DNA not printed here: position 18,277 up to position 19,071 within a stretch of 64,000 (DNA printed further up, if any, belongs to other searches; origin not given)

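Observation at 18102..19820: Self-contained three-gene cassette of exported proteins, two of them histidine-rich, bracketed by a near-consensus promoter and a strong terminator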

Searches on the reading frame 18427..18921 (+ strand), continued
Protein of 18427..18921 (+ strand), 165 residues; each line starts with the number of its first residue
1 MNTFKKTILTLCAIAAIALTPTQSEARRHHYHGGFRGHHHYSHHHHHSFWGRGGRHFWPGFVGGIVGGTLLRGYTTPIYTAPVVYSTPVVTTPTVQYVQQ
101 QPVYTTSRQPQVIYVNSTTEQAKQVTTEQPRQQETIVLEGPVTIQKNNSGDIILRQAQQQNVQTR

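Call 59: search_protein_families(library=pfam, proteins=[L086:5336-5923:+, L086:5008-5322:+, L141:3164-3760:+, L082:2882-5722:+, L082:1485-2408:+, L082:2417-2863:+], max_evalue=0.1)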
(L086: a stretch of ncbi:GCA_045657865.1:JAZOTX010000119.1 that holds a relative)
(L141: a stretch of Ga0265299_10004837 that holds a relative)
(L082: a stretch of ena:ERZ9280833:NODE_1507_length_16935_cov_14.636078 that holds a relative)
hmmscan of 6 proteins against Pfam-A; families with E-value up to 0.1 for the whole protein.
L086:5336-5923:+ (196 aa): 0 families

L086:5008-5322:+ (105 aa): 0 families

L141:3164-3760:+ (199 aa): 0 families

L082:2882-5722:+ (947 aa): 7 families
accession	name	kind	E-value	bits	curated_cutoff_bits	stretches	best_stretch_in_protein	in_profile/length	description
PF01476.26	LysM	-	7.4e-08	32.7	20.9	1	903-946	1-43/43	LysM domain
PF00515.34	TPR_1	-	1.4e-05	25.1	27.8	1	626-652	2-28/34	Tetratricopeptide repeat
PF07719.23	TPR_2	-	0.0041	17.6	27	1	627-652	3-28/34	Tetratricopeptide repeat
PF13374.12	TPR_10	-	0.0049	17.3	27.5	0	628-652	5-29/42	Tetratricopeptide repeat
PF13424.12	TPR_12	-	0.0053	17.4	30.1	0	625-651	45-71/77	Tetratricopeptide repeat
PF03781.23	FGE-sulfatase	-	0.016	15.3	23.3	0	76-148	32-118/255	Sulfatase-modifying factor enzyme 1-like domain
PF22316.2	ABhydrolase-like_N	-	0.024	14.9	27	1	629-683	40-97/106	A/B hydrolase-like, N-terminal domain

L082:1485-2408:+ (308 aa): 0 families

L082:2417-2863:+ (149 aa): 0 families

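Call 74: search_protein_families(library=phrogs, proteins=[L092:290-1861:+, L092:1992-2510:+, L092:2527-2910:+, L092:2975-3508:+, L092:3508-3831:+, L092:3887-4582:-, L092:4663-5313:+], max_evalue=0.001)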
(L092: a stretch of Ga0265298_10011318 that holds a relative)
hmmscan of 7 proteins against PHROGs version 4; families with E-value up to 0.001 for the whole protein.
L092:290-1861:+ (524 aa): 1 family
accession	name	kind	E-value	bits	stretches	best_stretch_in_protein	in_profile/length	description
phrog_3004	-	head and packaging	6.6e-66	224.3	1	6-474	352-822/931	virion structural protein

L092:1992-2510:+ (173 aa): 0 families

L092:2527-2910:+ (128 aa): 0 families

L092:2975-3508:+ (178 aa): 0 families

L092:3508-3831:+ (108 aa): 0 families

L092:3887-4582:- (231 aa): 0 families

L092:4663-5313:+ (217 aa): 7 families
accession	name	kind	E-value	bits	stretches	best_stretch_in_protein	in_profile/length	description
phrog_374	-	DNA, RNA and nucleotide metabolism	2.8e-64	219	1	5-189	195-385/617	HNH endonuclease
phrog_3377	-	DNA, RNA and nucleotide metabolism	5.2e-49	167.8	1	68-196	4-131/196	HNH endonuclease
phrog_2081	-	DNA, RNA and nucleotide metabolism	2.7e-29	103.6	1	43-167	64-208/433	HNH endonuclease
phrog_8790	-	DNA, RNA and nucleotide metabolism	7.5e-28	99.1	1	75-175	22-113/241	restriction endonuclease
phrog_953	-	DNA, RNA and nucleotide metabolism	1.4e-16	61.8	1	80-161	226-307/420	HNH endonuclease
phrog_28742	-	unknown function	4.1e-08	34.6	1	67-199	12-146/165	-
phrog_22195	-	unknown function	5.3e-08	33.8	1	4-95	7-98/148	-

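Call 75: find_related_loci(query=A1, collection=viral_contigs, flank=6000)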
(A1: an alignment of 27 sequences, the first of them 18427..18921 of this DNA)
Query A1 (165 aa) in viral_contigs; peptide patterns used: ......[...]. (x = any residue, [..] = any of these).
8 stretches matched a pattern; 3 encode a relative of the query (tblastn E <= 1e-3); 3 distinct loci.
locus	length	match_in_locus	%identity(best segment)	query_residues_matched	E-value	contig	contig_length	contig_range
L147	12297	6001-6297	39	3-90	2e-8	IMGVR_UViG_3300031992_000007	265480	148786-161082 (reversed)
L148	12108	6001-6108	61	32-62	1e-4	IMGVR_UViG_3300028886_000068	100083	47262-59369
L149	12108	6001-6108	61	32-62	1e-4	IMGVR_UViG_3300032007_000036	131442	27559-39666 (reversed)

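Call 79: search_protein_families(library=phrogs, proteins=[L147:6004-6504:+, L148:5926-6399:+, L147:6672-8486:+, L147:5507-5998:+, L148:3191-5785:+, L148:6692-7384:-], max_evalue=0.01)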
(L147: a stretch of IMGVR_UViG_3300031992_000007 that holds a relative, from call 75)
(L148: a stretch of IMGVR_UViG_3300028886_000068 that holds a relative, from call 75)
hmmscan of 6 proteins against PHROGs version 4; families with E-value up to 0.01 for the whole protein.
L147:6004-6504:+ (167 aa): 0 families

L148:5926-6399:+ (158 aa): 0 families

L147:6672-8486:+ (605 aa): 2 families
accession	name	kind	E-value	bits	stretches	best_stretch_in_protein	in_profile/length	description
phrog_3181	-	unknown function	1.3e-85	289.3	2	276-579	373-680/703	-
phrog_20401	-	head and packaging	6.6e-23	82.1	1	344-549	228-432/473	virion structural protein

L147:5507-5998:+ (164 aa): 0 families

L148:3191-5785:+ (865 aa): 1 family
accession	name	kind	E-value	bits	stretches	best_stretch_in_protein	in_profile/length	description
phrog_3004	-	head and packaging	3.2e-90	304.8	1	78-803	55-786/931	virion structural protein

L148:6692-7384:- (230 aa): 0 families

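Call 81: search_dna_similar(query=window:18427-18921:+, collection=phages, mode=protein, max_evalue=0.01)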
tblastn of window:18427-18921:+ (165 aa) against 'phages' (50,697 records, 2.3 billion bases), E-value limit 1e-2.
No match.

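Call 82: search_dna_similar(query=L148:3191-5785:+, collection=phages, mode=protein, max_evalue=1e-10, max_rows=10)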
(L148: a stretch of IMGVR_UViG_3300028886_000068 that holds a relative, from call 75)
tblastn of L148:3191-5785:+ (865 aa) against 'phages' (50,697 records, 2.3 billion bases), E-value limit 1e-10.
Records with a match: 149; places in all: 149; records where one place covers at least 80% of the query: 0.
Best place of each record, by identity: <60% 149.
By first word of the organism name: Pseudomonas 69; Erwinia 23; Serratia 17; Ralstonia 13; Klebsiella 9; Burkholderia 4; Vibrio 3; Xanthomonas 3; Halocynthia 2; Escherichia 2; and 4 more.
By host as written in the record: Pseudomonas aeruginosa 28; Erwinia amylovora 18; - 16; Klebsiella pneumoniae 11; Pseudomonas aeruginosa PAO1 8; Ralstonia solanacearum 6; Ralstonia pseudosolanacearum 5; Pseudomonas fluorescens SBW25 4; and 36 more.
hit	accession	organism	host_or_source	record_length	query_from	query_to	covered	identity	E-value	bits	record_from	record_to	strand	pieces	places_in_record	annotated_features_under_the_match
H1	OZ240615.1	Klebsiella phage vB_KpM_Centimanus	-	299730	330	802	55%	26.3%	3e-30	135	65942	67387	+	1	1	virion structural protein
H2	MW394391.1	Klebsiella phage vB_KpM_FBKp24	Klebsiella pneumoniae K6592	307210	330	802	55%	26.3%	4e-30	135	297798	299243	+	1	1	virion structural protein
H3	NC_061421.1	Klebsiella phage vB_KpM_FBKp24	Klebsiella pneumoniae K6592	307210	330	802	55%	26.3%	4e-30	135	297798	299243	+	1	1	virion structural protein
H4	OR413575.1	Salmonella phage SPLA10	Salmonella enterica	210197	356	842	56%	25.4%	9e-29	130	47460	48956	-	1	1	virion structural protein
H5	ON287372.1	Serratia phage vB_SmaS-Totoro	Serratia marcescens LVF3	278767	356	842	56%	24.5%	5e-29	131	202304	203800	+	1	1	putative virion structural protein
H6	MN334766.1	Serratia phage PCH45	Serratia sp. ATCC 39006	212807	356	842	56%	24.4%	4e-27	125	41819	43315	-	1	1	hypothetical protein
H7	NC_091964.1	Serratia phage PCH45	Serratia sp. ATCC 39006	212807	356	842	56%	24.4%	4e-27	125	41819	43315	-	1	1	hypothetical protein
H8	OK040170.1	Serratia phage BUCT660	Serratia marcescens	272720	356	842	56%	23.8%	4e-30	135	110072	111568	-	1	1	portal protein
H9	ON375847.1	Pectobacterium phage vB_ParM-25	Pectobacterium aroidearum strain MO46a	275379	356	842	56%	23.8%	4e-30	135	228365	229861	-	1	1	virion structural protein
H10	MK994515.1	Serratia phage Moabite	Serratia marcescens D1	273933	356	842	56%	23.8%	7e-30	134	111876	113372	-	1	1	portal protein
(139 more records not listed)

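Call 83: find_related_loci(query=A5, collection=viral_contigs, flank=5000)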
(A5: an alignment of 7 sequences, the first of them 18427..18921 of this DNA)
Query A5 (165 aa) in viral_contigs; peptide patterns used: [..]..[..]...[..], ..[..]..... (x = any residue, [..] = any of these).
93 stretches matched a pattern; 2 encode a relative of the query (tblastn E <= 1e-3); 2 distinct loci.
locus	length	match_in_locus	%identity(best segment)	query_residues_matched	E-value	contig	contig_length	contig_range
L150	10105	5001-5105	71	43-77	1e-14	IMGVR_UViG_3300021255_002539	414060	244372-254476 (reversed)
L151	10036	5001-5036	92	50-61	4e-5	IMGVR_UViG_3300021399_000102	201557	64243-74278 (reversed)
